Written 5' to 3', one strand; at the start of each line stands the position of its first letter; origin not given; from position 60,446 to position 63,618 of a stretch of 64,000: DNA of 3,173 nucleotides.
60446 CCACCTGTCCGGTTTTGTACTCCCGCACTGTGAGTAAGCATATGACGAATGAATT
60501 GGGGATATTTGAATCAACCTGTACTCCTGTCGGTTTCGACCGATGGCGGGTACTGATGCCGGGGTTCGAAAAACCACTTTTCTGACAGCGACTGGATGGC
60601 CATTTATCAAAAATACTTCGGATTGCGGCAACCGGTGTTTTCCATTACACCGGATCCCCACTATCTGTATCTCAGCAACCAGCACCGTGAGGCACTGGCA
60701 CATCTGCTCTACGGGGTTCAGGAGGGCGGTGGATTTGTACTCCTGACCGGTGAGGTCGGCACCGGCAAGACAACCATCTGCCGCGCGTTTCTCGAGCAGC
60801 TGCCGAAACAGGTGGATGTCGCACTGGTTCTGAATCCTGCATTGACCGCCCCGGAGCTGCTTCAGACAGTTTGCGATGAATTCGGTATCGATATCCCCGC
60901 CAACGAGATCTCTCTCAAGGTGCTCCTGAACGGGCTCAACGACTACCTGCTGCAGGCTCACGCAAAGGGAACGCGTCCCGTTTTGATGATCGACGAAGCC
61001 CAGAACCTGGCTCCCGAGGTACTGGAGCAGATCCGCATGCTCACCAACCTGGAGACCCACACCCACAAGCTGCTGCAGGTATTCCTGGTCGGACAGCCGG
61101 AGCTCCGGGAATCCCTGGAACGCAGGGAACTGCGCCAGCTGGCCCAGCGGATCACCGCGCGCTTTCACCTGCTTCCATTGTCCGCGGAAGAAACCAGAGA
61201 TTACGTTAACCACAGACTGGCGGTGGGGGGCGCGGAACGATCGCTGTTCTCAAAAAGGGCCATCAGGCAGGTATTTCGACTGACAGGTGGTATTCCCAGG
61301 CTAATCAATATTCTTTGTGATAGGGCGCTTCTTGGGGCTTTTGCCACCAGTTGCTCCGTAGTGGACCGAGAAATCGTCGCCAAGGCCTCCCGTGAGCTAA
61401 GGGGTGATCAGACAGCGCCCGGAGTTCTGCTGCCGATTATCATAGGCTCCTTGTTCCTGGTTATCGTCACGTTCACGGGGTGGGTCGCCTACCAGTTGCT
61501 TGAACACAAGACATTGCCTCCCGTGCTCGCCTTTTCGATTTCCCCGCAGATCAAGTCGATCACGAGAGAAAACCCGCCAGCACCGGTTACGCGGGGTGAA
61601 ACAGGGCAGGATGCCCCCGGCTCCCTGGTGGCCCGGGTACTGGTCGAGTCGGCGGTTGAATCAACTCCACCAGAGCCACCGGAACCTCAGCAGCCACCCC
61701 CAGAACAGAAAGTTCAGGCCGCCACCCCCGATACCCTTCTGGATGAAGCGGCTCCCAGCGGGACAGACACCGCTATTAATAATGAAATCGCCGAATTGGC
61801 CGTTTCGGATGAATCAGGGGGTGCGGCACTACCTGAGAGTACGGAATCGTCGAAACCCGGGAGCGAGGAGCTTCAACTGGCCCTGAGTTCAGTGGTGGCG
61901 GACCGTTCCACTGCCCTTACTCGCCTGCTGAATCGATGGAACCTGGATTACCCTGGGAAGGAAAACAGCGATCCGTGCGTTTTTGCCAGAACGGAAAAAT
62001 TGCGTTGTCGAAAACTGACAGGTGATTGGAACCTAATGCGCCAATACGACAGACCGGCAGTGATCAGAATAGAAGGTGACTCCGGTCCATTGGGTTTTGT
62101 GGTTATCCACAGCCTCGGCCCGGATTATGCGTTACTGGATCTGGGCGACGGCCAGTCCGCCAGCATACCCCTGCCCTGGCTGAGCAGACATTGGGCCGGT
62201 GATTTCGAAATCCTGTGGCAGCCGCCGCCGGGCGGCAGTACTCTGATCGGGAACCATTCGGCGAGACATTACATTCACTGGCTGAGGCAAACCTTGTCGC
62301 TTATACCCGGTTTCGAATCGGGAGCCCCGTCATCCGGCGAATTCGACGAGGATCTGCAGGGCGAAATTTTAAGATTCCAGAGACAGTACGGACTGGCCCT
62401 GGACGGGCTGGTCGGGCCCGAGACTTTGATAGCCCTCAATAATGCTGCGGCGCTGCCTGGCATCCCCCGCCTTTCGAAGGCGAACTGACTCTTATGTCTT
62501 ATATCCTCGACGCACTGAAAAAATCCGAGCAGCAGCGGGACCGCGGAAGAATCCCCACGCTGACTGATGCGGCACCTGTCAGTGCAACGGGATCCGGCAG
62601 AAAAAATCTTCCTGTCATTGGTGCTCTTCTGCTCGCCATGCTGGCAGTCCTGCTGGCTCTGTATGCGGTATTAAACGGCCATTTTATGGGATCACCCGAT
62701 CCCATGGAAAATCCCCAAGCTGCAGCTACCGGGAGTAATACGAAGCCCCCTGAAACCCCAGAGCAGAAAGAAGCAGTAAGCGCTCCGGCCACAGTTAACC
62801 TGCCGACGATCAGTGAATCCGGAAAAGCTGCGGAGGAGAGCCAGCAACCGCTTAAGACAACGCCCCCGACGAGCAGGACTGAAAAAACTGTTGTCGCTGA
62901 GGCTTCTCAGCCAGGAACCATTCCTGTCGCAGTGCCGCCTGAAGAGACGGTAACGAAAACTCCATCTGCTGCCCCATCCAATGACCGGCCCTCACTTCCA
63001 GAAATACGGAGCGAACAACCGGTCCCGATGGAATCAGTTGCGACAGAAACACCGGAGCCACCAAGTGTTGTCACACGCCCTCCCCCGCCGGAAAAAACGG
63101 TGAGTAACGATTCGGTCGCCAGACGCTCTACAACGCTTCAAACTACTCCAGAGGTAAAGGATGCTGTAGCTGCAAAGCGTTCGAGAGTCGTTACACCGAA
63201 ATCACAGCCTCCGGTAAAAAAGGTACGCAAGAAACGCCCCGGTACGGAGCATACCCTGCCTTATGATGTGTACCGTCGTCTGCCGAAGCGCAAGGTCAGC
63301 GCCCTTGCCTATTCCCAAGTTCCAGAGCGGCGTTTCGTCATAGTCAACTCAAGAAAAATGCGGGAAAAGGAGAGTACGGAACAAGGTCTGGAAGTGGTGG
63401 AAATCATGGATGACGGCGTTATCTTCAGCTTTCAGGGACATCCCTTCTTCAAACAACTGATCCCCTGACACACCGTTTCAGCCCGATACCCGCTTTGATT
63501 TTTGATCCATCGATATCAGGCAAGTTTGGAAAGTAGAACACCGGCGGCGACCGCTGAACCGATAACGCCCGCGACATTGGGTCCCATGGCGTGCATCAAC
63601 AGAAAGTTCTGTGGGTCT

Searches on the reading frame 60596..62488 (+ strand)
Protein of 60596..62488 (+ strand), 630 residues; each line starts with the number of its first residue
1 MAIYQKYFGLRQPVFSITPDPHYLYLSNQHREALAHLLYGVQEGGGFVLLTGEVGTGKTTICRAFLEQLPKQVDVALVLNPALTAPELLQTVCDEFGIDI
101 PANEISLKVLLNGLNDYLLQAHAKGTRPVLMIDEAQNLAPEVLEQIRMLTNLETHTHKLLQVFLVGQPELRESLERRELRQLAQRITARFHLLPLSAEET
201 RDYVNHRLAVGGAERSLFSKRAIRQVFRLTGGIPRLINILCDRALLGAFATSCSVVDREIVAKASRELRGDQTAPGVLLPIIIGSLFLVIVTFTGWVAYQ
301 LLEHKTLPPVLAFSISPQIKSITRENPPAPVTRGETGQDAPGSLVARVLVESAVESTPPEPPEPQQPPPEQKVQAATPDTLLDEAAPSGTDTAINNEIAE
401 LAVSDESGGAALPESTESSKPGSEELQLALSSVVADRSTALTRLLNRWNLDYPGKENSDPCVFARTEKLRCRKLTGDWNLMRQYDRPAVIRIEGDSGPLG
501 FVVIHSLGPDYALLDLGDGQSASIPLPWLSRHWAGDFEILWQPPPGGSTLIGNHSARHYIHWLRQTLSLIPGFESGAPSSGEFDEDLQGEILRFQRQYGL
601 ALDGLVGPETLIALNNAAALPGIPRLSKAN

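Call 26: search_protein_families(library=ncbifam, proteins=[window:60596-62488:+], max_evalue=1e-15)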
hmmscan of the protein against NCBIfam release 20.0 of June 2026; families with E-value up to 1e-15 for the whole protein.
window:60596-62488:+ (630 aa): 1 family
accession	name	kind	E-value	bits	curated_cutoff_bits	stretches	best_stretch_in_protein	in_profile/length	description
TIGR03015.1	pepcterm_ATPase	hypoth_equivalog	1.3e-85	287.1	324.5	1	3-268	1-266/269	XrtA/PEP-CTERM system-associated ATPase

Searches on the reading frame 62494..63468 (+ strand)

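Call 26: search_protein_families(library=ncbifam, proteins=[window:62494-63468:+], max_evalue=1e-15)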
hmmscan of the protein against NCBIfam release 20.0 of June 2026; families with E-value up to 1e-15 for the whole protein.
window:62494-63468:+ (324 aa): 0 families

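Call 40: search_protein_families(library=pfam, proteins=[window:62494-63468:+], max_evalue=0.01)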
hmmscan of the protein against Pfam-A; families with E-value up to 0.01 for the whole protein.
window:62494-63468:+ (324 aa): 1 family
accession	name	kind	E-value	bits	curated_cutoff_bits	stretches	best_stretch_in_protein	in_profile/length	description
PF16537.11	T2SSB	-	2.7e-14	53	28.4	1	263-318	1-56/60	Type II secretion system protein B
